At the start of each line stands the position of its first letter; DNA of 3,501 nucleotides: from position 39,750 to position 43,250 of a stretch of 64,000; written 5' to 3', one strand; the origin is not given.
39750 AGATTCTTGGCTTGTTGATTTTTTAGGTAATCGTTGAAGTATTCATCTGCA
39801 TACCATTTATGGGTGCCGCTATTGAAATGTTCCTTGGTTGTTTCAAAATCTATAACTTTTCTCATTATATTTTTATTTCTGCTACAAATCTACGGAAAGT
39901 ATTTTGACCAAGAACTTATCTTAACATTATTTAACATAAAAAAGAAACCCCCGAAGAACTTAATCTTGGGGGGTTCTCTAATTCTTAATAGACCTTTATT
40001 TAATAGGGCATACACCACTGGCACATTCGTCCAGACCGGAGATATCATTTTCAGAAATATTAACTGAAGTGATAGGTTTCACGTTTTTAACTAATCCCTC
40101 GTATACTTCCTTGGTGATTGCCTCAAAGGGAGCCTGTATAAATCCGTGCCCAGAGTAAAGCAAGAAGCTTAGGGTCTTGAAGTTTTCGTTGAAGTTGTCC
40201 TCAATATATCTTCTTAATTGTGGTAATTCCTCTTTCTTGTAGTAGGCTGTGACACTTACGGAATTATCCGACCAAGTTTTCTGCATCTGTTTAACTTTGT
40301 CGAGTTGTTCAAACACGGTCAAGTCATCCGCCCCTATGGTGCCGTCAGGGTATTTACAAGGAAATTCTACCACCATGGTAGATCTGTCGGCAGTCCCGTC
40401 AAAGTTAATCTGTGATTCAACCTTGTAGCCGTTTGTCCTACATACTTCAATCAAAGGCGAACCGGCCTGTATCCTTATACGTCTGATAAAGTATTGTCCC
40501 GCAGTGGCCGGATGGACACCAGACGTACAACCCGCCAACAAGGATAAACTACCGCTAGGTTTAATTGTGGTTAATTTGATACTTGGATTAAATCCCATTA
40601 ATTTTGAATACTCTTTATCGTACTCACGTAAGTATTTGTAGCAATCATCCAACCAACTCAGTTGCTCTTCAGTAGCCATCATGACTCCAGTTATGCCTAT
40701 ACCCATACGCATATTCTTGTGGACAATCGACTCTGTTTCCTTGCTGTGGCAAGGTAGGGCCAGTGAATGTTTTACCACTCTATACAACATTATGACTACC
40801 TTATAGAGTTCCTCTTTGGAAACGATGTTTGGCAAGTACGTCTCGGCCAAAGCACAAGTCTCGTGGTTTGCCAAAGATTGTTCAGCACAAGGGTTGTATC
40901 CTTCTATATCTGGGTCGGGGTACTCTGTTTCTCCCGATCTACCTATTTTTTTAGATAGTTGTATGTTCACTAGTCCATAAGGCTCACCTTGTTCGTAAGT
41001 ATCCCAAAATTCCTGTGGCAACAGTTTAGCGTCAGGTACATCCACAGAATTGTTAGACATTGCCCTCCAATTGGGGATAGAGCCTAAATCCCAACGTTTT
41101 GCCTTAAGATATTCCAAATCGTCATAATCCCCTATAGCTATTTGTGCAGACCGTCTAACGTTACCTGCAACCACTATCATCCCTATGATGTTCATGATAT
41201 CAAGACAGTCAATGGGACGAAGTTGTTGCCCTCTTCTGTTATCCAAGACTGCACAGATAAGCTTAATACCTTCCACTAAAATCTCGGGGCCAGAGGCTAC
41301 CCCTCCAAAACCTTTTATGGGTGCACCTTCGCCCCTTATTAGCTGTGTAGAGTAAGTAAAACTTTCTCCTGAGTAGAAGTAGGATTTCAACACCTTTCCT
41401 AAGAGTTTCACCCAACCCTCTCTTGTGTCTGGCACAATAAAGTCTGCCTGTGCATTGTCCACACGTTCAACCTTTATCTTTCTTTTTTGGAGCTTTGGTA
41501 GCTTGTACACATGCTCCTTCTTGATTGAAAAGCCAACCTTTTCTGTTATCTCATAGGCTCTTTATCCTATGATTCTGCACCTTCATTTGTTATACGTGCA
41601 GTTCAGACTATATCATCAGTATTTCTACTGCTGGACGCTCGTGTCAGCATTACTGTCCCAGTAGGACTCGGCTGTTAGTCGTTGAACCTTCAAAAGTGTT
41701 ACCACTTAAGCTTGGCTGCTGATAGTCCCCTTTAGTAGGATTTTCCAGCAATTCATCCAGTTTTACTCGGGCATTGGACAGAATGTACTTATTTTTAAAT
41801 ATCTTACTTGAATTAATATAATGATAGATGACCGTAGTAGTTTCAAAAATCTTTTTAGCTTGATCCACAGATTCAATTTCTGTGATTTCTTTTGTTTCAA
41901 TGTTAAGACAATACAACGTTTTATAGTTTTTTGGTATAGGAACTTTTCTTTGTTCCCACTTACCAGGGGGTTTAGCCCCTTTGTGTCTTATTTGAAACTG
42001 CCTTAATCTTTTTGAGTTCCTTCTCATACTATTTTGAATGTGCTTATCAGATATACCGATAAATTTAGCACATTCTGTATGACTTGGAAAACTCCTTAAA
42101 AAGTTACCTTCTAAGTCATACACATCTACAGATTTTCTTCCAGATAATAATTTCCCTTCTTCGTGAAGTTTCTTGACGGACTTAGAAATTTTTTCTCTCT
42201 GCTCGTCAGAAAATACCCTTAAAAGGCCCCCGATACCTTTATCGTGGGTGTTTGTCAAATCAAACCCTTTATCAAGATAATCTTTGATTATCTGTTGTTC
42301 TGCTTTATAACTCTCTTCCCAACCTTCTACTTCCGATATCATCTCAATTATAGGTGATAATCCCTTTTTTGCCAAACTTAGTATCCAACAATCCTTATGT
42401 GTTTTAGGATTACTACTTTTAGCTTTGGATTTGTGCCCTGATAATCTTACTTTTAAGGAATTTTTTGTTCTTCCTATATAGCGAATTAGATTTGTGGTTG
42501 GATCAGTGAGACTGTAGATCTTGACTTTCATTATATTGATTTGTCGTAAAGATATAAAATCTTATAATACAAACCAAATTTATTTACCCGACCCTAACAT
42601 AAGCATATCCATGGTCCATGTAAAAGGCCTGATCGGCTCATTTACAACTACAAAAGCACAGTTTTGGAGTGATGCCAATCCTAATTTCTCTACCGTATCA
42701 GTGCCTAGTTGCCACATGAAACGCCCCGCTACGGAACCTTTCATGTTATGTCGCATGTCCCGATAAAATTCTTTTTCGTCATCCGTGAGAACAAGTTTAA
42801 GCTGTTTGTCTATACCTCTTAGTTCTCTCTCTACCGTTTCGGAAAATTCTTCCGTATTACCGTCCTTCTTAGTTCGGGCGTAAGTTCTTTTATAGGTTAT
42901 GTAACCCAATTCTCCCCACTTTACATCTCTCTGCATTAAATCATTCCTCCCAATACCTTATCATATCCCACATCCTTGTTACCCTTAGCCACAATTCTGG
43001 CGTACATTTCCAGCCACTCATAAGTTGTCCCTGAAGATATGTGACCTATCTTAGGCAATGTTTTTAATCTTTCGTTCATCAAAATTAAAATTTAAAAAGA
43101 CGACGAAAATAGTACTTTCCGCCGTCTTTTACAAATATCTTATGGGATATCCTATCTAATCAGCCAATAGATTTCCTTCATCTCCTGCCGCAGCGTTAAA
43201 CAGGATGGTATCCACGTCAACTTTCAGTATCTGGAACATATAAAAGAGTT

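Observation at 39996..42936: Ribonucleotide reductase split by a ~1 kb group I intron carrying a GIY-YIG homing endonuclease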

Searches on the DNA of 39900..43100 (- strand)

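Call 5: search_dna_similar(query=window:39900-43100:-, collection=phages, mode=distant, max_rows=25)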
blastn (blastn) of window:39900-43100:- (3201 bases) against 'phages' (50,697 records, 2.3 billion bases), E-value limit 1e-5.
Records with a match: 36; places in all: 36; records where one place covers at least 80% of the query: 0.
Best place of each record, by identity: 60-80% 36.
By first word of the organism name: Staphylococcus 28; uncultured 4; Maribacter 1; Caudoviricetes 1; Carjivirus 1; CrAssphage 1.
By host as written in the record: Staphylococcus sp. 16; - 6; Homo sapiens 2; Staphylococcus epidermidis C6869 2; Staphylococcus epidermidis strain M129 2; Maribacter halichondriae 1; bacterium 1; Staphylococcus epidermidis F12 1; and 5 more.
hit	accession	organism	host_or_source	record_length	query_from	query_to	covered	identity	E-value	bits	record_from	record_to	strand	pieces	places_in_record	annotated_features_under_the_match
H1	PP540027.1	Maribacter phage Panino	Maribacter halichondriae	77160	201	3002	55%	69.3%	5e-150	717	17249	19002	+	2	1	ribonucleotide reductase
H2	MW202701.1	Caudoviricetes sp.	Manatee Spring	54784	1741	2451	22%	66.2%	3e-32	148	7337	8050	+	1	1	rnr iI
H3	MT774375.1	uncultured phage cr50_1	human feces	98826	1336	1557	7%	79.7%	4e-43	183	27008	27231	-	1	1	putative intron-encoded HNH endonuclease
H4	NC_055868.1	uncultured phage cr50_1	human feces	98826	1336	1557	7%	79.7%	4e-43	183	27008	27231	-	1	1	HNH endonuclease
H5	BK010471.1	Carjivirus communis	bacterium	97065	1338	1557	7%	74.9%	7e-34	152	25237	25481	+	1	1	KP06_gp34: putative Dut dUTPase | KP06_gp35: putative intron-encoded HNH endonuclease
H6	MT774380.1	uncultured phage cr1_1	human feces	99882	1336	1546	7%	77.5%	6e-35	156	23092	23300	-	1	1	putative intron-encoded HNH endonuclease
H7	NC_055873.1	uncultured phage cr1_1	human feces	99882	1336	1546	7%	77.5%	6e-35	156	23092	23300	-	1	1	HNH endonuclease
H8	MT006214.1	CrAssphage LMMB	human gut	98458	1338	1557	7%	74.1%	4e-31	143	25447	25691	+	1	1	HNH endonuclease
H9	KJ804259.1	Staphylococcus phage 6ec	Homo sapiens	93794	1329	1425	3%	76.7%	7e-9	71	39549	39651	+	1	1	hypothetical protein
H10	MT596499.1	Staphylococcus phage vB_SepS_BE02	Staphylococcus epidermidis F12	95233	1329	1425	3%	76.7%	7e-9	71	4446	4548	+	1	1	hypothetical protein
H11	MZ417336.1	Staphylococcus phage PG-2021_46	Staphylococcus epidermidis I0564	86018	1329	1425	3%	76.7%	7e-9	71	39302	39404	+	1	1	record has no annotation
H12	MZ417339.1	Staphylococcus phage PG-2021_5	Staphylococcus epidermidis C6869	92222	1329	1425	3%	76.7%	7e-9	71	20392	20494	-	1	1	record has no annotation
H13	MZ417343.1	Staphylococcus phage PG-2021_74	Staphylococcus epidermidis I0515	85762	1329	1425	3%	76.7%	7e-9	71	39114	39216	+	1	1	record has no annotation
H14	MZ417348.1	Staphylococcus phage PG-2021_88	Staphylococcus epidermidis C6869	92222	1329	1425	3%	76.7%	7e-9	71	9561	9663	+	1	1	record has no annotation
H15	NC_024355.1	Staphylococcus phage 6ec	Homo sapiens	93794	1329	1425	3%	76.7%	7e-9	71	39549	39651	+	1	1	hypothetical protein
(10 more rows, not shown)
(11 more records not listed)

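Call 6: get_annotated_region(hit=H1, flank=3000)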
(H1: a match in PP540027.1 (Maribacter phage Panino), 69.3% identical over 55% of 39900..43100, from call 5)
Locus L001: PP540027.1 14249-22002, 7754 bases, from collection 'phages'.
description: Maribacter phage Panino, complete genome.
organism: Maribacter phage Panino (NCBI taxid 3135610)
taxonomy: Viruses; Duplodnaviria; Heunggongvirae; Uroviricota; Caudoviricetes
host: Maribacter halichondriae; source: Halichondria panicea sponge tissue; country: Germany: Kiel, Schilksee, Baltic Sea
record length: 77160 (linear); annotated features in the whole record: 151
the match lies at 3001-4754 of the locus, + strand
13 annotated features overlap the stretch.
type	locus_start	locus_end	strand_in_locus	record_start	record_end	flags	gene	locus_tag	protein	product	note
CDS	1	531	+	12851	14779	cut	-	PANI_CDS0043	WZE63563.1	DNA primase/helicase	RNA and nucleotide metabolism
CDS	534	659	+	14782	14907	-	-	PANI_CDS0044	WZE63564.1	hypothetical protein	-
CDS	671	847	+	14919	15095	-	-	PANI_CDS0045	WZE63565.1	hypothetical protein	-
CDS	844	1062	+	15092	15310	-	-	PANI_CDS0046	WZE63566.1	hypothetical protein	-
CDS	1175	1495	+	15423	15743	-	-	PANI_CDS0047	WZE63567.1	dATP/dGTP pyrophosphohydrolase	RNA and nucleotide metabolism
CDS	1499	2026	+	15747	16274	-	-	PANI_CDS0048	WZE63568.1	hypothetical protein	-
CDS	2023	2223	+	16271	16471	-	-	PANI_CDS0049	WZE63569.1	hypothetical protein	-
CDS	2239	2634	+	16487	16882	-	-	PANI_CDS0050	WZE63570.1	pyrophosphatase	-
CDS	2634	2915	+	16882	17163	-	-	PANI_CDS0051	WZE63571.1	hypothetical protein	-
CDS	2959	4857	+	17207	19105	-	-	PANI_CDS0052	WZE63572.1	ribonucleotide reductase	RNA and nucleotide metabolism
CDS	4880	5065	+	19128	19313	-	-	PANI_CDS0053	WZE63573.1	hypothetical protein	-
CDS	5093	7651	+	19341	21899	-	-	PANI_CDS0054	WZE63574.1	DNA polymerase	RNA and nucleotide metabolism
CDS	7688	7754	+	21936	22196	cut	-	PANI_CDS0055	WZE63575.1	hypothetical protein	-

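Call 7: get_annotated_region(hit=H3, flank=2500)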
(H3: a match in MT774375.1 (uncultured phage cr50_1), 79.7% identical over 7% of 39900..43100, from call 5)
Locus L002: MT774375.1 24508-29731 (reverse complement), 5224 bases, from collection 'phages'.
description: Uncultured phage cr50_1, complete genome.
organism: uncultured phage cr50_1 (NCBI taxid 2772059)
taxonomy: Viruses; Duplodnaviria; Heunggongvirae; Uroviricota; Caudoviricetes; Crassvirales; Suoliviridae; Boorivirinae; Cohcovirus; Cohcovirus hiberniae
host: -; source: human feces; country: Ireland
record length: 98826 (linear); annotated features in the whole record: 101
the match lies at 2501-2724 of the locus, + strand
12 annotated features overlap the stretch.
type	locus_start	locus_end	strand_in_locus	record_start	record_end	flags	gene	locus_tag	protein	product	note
CDS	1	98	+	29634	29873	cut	-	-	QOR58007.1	hypothetical protein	gp_05204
CDS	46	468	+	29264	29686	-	-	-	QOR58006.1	hypothetical protein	gp_05203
CDS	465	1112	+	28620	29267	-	-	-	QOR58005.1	thymidylate synthase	gp_05202; VOG4561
CDS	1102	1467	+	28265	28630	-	-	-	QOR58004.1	hypothetical protein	gp_05201; VOG1254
CDS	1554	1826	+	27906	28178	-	-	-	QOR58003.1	dUTPase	gp_05200; Dut dUTPase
CDS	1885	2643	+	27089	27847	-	-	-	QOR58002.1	putative intron-encoded HNH endonuclease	gp_05199; putative intron-encoded HNH endonuclease [crAssphage_NC_024711]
CDS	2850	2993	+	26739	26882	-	-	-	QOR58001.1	dUTPase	gp_05198; Dut dUTPase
CDS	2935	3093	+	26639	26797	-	-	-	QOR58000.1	hypothetical protein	gp_05197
CDS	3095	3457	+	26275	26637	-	-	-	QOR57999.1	transcription factor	gp_05196; Transcription factor (arabinose operon)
CDS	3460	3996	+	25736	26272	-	-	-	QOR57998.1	hypothetical protein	gp_05195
CDS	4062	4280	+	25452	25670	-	-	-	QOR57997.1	hypothetical protein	gp_05194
CDS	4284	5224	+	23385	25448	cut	-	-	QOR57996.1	terminase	gp_05193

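Call 12: get_annotated_region(hit=H5, flank=2000)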
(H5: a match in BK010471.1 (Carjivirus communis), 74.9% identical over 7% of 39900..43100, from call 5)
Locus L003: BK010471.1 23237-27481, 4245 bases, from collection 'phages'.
description: MAG TPA_asm: Carjivirus communis, complete genome.
organism: Carjivirus communis (NCBI taxid 2955582)
taxonomy: Viruses; Duplodnaviria; Heunggongvirae; Uroviricota; Caudoviricetes; Crassvirales; Intestiviridae; Crudevirinae; Carjivirus
host: bacterium; source: -; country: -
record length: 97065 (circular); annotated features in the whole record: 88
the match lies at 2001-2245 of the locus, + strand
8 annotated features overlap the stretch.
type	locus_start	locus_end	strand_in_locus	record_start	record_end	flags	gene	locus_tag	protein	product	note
CDS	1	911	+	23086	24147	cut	KP06_gp33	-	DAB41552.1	putative phage/plasmid-related protein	-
CDS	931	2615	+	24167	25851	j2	KP06_gp34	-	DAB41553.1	putative Dut dUTPase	contains intron insertion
CDS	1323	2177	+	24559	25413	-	KP06_gp35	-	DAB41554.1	putative intron-encoded HNH endonuclease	-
CDS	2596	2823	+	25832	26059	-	KP06_gp36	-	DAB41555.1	putative uncharacterized DUF1653 family protein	-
CDS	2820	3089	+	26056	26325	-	KP06_gp37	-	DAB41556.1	putative truncated thioredoxin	-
CDS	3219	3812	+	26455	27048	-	KP06_gp38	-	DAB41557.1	hypothetical protein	-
CDS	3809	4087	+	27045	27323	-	KP06_gp39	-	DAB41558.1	putative thioredoxin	-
CDS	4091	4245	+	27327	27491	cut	KP06_gp40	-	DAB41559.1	hypothetical protein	-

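Call 13: get_annotated_region(hit=H6, flank=2000)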
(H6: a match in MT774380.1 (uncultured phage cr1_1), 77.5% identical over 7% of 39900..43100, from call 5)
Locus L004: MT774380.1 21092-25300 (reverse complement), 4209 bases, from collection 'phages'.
description: Uncultured phage cr1_1, complete genome.
organism: uncultured phage cr1_1 (NCBI taxid 2772064)
taxonomy: Viruses; Duplodnaviria; Heunggongvirae; Uroviricota; Caudoviricetes; Crassvirales; Suoliviridae; Boorivirinae; Culoivirus; Culoivirus americanus
host: -; source: human feces; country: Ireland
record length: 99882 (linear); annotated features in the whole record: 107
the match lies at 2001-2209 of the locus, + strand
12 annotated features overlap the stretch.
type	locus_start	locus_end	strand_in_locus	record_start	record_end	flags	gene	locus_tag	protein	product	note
CDS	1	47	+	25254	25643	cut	-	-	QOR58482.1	hypothetical protein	gp_19373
CDS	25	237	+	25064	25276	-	-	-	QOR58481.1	hypothetical protein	gp_19372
CDS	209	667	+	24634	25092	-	-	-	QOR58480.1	hypothetical protein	gp_19371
CDS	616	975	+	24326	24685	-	-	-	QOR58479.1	hypothetical protein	gp_19370; VOG1254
CDS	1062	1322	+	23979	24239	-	-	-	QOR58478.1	dUTPase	gp_19369; Dut dUTPase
CDS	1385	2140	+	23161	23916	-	-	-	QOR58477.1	putative intron-encoded HNH endonuclease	gp_19368; putative intron-encoded HNH endonuclease [crAssphage_NC_024711]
CDS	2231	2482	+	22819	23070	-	-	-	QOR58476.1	dUTPase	gp_19367; Dut dUTPase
CDS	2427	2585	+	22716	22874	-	-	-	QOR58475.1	hypothetical protein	gp_19366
CDS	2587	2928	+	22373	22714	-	-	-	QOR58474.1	hypothetical protein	gp_19365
CDS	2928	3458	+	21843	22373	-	-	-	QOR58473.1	hypothetical protein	gp_19364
CDS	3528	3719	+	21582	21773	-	-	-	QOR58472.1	hypothetical protein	gp_19363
CDS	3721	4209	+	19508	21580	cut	-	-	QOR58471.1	terminase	gp_19362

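Call 14: get_annotated_region(hit=H9, flank=2000)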
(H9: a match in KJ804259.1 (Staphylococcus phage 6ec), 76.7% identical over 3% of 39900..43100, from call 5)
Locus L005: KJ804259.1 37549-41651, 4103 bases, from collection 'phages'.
description: Staphylococcus phage 6ec, complete genome.
organism: Staphylococcus phage 6ec (NCBI taxid 1500386)
taxonomy: Viruses; Duplodnaviria; Heunggongvirae; Uroviricota; Caudoviricetes; Sextaecvirus; Sextaecvirus sextaec
host: Homo sapiens; source: anterior nares; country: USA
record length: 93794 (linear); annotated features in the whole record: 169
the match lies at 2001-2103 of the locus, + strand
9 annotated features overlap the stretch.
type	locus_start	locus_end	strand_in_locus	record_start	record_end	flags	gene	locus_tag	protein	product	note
CDS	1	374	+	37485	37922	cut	-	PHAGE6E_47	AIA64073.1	hypothetical protein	similar to a hypothetical protein found in staphylococci and their phages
CDS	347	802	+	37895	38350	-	-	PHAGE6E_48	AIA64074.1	hypothetical protein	-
CDS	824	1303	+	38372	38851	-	-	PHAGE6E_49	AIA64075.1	putative holin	similar to Staphylococcus protein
regulatory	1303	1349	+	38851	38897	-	-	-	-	terminator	rho-independent terminator; predicted by ARNold by RNA Motif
CDS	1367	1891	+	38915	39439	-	-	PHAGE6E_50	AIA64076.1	hypothetical protein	similar to a staphylococcal phage protein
CDS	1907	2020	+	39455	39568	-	-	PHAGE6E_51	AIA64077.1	hypothetical protein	similar to amidase for staphylococcal phage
CDS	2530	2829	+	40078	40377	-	-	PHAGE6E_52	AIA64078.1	N-acetylmuramoyl-L-alanine amidase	similar to Staphylococal phage amidase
CDS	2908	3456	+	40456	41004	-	-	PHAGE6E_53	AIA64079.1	HNH endonuclease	similar to homing HNH endonuclease and a transponson like element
CDS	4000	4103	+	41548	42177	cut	-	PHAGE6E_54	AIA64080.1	endolysin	similar to putative autolysin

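Call 67: search_rna_families(sources=[L096, L099, L103, L104, L106], threshold=evalue, max_evalue=0.01)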
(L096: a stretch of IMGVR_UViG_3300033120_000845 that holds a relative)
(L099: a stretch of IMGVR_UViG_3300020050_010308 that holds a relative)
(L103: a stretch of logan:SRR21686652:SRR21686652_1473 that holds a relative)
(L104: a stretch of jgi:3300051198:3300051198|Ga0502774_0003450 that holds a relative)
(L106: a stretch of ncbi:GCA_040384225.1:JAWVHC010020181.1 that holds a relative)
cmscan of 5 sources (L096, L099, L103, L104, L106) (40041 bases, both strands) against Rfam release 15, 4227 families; matches with E-value up to 0.01: 3.
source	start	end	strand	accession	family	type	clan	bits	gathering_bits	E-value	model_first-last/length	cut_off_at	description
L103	4746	4967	+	RF00028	Intron_gpI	Intron;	-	71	50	3.2e-16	1-253/253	no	Group I catalytic intron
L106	3881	4109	+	RF00028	Intron_gpI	Intron;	-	66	50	1e-14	1-253/253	no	Group I catalytic intron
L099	3956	4214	+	RF00028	Intron_gpI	Intron;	-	32.2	50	0.00013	1-253/253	no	Group I catalytic intron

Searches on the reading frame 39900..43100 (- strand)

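Call 70: search_protein_families(library=pfam, proteins=[L003:1323-2174:+], max_evalue=0.01)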
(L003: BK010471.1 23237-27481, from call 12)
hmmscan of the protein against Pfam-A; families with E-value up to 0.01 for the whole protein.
L003:1323-2174:+ (284 aa): 1 family
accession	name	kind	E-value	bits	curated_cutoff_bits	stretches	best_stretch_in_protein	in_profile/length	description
PF13392.12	HNH_3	-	4.3e-05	23.5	24.8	1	178-203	19-44/46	HNH endonuclease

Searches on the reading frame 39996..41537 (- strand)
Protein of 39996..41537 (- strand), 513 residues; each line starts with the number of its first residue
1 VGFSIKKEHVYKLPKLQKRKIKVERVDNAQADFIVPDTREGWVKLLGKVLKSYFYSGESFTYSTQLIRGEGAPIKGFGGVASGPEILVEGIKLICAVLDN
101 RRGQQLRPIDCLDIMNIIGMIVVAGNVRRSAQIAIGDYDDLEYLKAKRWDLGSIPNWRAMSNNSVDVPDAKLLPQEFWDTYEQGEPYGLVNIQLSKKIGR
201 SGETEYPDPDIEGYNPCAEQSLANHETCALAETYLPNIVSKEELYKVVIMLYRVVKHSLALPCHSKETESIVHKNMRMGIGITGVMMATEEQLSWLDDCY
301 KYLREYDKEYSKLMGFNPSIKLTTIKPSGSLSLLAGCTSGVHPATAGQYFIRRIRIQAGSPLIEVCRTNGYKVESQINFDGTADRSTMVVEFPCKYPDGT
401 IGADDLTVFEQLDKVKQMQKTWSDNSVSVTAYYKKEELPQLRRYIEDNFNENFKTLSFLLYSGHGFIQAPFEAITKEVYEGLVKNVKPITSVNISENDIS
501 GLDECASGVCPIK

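Call 60: search_protein_families(library=phrogs, proteins=[window:39996-41537:-], max_evalue=0.00001)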
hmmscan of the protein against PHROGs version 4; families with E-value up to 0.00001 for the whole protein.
window:39996-41537:- (513 aa): 1 family
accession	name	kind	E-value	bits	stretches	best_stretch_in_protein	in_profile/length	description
phrog_367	-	DNA, RNA and nucleotide metabolism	6.6e-94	316.4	1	1-513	140-697/701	ribonucleotide reductase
